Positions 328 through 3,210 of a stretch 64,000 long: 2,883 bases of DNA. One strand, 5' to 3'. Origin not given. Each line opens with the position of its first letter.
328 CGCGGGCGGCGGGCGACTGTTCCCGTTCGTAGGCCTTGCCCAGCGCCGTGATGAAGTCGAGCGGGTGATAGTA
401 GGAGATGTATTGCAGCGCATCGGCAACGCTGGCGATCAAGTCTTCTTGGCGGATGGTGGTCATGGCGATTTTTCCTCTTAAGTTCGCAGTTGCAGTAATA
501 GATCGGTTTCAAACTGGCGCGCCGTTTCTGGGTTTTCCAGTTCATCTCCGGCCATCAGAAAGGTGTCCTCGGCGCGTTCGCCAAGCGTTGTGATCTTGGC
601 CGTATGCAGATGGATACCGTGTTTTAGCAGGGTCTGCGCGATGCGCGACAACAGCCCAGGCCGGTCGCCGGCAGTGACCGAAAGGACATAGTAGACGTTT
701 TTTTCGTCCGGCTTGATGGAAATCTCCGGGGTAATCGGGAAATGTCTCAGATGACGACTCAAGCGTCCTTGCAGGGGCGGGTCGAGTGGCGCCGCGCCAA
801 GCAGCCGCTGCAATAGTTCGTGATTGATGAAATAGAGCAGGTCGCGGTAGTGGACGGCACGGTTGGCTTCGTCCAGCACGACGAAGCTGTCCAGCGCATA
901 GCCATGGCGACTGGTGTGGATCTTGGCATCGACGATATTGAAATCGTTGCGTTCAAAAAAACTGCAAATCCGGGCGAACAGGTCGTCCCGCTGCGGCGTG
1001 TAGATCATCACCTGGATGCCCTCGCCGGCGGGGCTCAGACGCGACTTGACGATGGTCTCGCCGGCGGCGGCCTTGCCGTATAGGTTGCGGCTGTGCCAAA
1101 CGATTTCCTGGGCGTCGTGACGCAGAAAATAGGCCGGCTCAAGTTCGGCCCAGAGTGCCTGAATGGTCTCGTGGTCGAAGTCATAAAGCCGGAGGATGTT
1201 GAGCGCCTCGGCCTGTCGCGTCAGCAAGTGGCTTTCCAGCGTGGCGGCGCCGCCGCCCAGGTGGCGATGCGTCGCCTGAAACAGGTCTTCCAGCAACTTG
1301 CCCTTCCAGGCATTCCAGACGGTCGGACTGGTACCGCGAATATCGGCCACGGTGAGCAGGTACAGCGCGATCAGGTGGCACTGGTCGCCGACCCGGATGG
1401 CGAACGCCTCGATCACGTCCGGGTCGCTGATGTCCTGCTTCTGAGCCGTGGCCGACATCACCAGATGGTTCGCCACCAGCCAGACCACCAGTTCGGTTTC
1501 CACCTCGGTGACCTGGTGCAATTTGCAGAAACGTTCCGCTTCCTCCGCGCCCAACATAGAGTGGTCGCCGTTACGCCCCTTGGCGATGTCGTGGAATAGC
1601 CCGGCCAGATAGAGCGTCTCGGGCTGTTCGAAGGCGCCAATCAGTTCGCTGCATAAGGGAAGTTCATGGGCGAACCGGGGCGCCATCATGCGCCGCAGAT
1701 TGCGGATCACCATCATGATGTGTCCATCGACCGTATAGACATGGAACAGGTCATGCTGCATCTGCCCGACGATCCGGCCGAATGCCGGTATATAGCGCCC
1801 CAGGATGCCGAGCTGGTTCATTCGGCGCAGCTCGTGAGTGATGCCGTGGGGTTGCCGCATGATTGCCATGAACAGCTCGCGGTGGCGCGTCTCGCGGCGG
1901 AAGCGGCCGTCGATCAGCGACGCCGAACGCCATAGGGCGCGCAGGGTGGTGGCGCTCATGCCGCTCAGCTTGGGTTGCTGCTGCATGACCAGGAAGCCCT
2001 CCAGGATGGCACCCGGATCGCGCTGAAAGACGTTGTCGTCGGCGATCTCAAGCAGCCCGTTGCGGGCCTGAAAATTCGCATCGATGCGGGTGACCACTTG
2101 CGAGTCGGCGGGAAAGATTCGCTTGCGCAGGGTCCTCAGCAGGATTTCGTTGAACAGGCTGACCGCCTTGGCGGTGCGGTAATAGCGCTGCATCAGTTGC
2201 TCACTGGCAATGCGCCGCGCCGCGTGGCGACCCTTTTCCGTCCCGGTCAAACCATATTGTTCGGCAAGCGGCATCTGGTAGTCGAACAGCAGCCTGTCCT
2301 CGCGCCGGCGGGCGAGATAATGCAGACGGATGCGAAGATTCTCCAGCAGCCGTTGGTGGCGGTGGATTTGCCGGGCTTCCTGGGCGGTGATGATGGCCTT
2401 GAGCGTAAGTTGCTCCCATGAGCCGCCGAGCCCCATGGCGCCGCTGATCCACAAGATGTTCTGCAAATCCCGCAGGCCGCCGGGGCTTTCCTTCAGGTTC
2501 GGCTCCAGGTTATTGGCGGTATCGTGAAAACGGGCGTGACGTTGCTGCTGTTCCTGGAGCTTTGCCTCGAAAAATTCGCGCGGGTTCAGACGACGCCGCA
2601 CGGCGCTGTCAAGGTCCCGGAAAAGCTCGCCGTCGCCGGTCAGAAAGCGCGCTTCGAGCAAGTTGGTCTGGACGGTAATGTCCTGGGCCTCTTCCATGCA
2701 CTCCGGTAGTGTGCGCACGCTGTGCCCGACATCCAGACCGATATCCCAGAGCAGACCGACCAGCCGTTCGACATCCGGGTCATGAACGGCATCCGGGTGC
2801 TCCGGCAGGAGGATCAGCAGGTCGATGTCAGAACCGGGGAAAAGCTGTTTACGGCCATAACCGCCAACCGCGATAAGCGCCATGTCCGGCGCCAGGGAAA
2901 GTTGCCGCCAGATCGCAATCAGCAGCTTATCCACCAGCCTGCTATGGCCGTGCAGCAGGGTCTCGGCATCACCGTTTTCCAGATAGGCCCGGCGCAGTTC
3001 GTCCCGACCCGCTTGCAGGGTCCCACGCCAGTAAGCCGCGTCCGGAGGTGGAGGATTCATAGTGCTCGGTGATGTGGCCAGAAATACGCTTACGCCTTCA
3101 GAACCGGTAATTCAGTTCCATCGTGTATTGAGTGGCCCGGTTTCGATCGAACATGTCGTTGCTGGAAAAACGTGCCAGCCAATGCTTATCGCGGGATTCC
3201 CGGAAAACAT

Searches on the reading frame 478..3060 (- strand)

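Call 7: search_protein_families(library=ncbifam, proteins=[window:478-3060:-], max_evalue=0.00001)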
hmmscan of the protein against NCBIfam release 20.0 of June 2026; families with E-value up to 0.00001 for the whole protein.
window:478-3060:- (860 aa): 9 families
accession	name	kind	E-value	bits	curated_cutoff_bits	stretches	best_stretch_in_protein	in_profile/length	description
NF002837.0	PRK03059.1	equivalog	0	1268.3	1010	1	6-859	9-856/857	[protein-PII] uridylyltransferase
NF001366.0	PRK00275.1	equivalog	1.1e-258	860.7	1299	1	9-858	26-885/895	[protein-PII] uridylyltransferase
TIGR01693.1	UTase_glnD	equivalog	6.7e-244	812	519.4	1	22-838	4-827/850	[protein-PII] uridylyltransferase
NF003448.0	PRK05007.1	equivalog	3.7e-228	759.6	1255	1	14-845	33-863/884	bifunctional uridylyltransferase/uridylyl-removing protein GlnD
NF003467.0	PRK05092.1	equivalog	2.6e-200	667.5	959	1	12-855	53-920/940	[protein-PII] uridylyltransferase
NF002487.0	PRK01759.1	equivalog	1.8e-190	635.2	890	1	26-839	29-840/862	bifunctional uridylyltransferase/uridylyl-removing protein GlnD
NF003347.0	PRK04374.1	equivalog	2.1e-176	588.6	1567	1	12-854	24-861/869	[protein-PII] uridylyltransferase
NF002895.0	PRK03381.1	equivalog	8.4e-96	321.8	631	1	31-856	28-775/782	[protein-PII] uridylyltransferase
NF001265.0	PRK00227.1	equivalog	2.1e-39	135.3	799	1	48-593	16-516/693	[protein-PII] uridylyltransferase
